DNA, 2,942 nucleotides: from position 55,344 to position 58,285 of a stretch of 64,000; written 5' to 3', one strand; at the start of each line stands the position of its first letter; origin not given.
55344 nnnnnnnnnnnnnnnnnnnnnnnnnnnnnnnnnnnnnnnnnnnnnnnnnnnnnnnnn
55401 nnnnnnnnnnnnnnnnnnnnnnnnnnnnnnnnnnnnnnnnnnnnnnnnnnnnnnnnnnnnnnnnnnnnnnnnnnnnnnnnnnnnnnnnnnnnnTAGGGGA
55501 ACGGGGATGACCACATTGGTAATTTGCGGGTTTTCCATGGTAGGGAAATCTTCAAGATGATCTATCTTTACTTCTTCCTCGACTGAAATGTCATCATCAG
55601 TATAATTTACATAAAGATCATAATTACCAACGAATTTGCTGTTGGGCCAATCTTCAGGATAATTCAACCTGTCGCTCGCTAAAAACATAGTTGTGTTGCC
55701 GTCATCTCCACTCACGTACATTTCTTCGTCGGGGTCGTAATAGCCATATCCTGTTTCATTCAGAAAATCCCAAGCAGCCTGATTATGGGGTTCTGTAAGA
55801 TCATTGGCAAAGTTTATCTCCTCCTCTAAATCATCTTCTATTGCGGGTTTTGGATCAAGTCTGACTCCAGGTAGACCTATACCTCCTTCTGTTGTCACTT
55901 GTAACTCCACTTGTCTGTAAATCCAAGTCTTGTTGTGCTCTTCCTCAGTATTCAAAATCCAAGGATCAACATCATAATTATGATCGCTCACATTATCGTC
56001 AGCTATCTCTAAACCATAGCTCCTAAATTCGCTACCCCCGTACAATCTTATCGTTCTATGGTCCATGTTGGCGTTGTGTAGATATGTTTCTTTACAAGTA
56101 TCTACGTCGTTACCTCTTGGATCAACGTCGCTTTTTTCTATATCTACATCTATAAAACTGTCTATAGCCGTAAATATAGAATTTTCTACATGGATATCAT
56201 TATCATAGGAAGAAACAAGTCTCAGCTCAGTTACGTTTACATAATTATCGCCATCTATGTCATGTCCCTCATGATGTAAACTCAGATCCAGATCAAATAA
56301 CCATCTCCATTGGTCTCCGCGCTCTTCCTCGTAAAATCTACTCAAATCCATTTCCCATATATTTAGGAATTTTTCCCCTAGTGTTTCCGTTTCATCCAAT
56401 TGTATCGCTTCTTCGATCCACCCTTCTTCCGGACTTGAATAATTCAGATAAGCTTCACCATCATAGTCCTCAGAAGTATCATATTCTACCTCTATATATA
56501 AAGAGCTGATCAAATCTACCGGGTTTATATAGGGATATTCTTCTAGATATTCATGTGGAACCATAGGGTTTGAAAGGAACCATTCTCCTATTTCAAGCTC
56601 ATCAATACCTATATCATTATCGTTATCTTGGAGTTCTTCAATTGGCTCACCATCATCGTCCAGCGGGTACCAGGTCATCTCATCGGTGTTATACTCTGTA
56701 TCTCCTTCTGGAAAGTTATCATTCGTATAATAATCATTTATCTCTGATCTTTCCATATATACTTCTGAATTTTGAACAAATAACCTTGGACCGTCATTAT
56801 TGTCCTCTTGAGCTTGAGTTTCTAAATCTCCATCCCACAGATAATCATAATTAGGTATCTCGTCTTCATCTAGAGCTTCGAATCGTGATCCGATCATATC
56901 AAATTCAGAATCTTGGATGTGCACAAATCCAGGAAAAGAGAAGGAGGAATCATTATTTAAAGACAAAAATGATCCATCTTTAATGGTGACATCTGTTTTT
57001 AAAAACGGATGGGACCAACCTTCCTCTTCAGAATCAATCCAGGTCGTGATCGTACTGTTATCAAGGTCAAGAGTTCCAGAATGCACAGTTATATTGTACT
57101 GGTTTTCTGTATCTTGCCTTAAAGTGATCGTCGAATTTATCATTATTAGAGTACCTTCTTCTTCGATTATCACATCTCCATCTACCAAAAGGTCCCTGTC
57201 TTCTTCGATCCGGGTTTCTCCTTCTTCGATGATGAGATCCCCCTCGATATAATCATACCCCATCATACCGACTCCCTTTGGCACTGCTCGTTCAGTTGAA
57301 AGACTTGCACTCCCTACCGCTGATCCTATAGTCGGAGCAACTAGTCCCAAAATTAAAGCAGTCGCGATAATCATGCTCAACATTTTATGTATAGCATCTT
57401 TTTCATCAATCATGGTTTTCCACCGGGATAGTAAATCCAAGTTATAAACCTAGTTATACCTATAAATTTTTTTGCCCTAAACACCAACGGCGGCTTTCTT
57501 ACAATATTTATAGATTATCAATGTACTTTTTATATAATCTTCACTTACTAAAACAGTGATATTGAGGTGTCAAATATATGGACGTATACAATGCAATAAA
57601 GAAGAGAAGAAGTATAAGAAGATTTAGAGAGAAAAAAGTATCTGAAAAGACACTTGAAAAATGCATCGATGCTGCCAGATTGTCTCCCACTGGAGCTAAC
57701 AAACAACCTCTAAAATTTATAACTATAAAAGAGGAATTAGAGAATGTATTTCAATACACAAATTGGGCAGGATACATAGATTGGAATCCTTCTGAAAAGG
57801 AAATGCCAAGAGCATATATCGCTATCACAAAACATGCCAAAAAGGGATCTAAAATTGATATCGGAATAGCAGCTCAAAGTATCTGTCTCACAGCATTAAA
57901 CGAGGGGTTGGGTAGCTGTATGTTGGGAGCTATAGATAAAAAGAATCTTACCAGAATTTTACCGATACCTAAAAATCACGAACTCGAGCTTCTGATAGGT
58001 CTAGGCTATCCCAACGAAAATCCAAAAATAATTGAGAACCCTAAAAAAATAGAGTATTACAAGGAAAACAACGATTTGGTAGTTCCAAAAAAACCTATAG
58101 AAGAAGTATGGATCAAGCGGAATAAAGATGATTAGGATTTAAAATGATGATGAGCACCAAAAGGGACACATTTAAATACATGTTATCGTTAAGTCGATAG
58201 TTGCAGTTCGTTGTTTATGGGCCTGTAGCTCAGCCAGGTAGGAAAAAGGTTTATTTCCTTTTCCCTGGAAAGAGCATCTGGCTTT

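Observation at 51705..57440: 1911-aa acidic CARDB-repeat surface protein with cytoplasmic triple zinc-ribbon tail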

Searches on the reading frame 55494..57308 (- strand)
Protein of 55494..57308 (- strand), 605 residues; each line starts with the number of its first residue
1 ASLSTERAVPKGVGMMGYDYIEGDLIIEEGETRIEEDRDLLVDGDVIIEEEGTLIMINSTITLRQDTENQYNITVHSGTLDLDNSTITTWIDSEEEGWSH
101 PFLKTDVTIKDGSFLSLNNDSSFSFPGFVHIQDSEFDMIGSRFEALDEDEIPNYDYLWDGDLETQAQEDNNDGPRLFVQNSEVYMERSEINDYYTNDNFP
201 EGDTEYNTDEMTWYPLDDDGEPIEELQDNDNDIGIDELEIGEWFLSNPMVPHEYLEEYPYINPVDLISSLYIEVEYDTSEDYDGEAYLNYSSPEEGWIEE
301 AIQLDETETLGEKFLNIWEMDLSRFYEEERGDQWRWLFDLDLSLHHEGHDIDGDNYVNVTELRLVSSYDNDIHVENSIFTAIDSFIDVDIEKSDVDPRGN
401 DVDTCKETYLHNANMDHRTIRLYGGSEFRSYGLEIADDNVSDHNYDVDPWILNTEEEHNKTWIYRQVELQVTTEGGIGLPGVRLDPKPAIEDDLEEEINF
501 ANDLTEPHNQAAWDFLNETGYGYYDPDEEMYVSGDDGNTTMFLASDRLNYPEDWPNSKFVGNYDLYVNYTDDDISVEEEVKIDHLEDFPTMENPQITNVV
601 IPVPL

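Call 29: search_protein_families(library=pfam, proteins=[window:55494-57308:-], max_evalue=1)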
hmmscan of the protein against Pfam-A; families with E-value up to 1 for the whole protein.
window:55494-57308:- (605 aa): 0 families

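Call 55: predict_structure(alignment_id=A2)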
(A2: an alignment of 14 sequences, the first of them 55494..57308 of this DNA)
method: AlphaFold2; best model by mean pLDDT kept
length: 605 residues; sequences in the alignment: 14
mean_pLDDT: 74.7   pTM: 0.74
mean pLDDT of the five models: 74.7, 74.6, 70.5, 69.4, 68.4
residues with pLDDT >= 90: 161; 70-90: 227; 50-70: 139; < 50: 78
segments of 3 or more residues with pLDDT < 50: 1-17, 95-101, 155-169, 195-206, 389-394, 411-417, 438-445
pLDDT, mean of each block of 10 residues (from residue 1): 29 44 92 94 94 97 78 94 93 53 78 97 87 96 75 45 44 81 93 51 50 85 78 71 75 55 58 79 77 55 61 65 74 81 73 68 74 88 74 51 53 50 87 64 54 78 90 90 89 78 88 90 90 93 84 68 88 87 76 75 76
secondary structure, 60 per line:
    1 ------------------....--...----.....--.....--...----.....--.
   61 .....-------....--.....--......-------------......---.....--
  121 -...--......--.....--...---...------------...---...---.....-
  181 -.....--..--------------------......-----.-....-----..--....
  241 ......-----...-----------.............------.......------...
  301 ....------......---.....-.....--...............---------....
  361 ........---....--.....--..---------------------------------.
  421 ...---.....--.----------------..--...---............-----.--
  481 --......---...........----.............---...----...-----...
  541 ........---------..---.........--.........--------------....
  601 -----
elements in order: E19-22 E25-27 E32-36 E39-43 E46-48 E53-57 E60-65 E73-76 E79-83 E86-91 E105-110 E114-118 E122-124 E127-132 E135-139 E142-144 E175-179 E182-186 E211-216 E237-246 E266-278 E285-291 E298-304 E311-316 E326-330 E333-347 E357-368 E372-375 E378-382 E420-423 E427-431 E461-472 E483-488 H492-502 H507-519 E523-525 E530-532 E538-548 E563-571 E574-582 E597-600

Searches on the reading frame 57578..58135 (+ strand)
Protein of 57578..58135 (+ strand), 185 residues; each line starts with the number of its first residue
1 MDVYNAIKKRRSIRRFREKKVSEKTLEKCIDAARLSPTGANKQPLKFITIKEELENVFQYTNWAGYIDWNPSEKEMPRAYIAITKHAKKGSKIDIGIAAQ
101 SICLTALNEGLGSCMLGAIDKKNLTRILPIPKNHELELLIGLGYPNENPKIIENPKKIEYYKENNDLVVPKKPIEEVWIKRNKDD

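Call 8: search_protein_families(library=pfam, proteins=[window:57578-58135:+], max_evalue=0.01)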
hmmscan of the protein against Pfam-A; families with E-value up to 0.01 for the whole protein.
window:57578-58135:+ (185 aa): 2 families
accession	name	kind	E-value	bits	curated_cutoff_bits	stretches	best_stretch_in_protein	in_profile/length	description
PF00881.29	Nitroreductase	-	6.2e-25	88.7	23.5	2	7-55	1-50/167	Nitroreductase family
PF14512.11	TM1586_NiRdase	-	2.4e-16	60.4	27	1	78-156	67-143/215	Putative TM nitroreductase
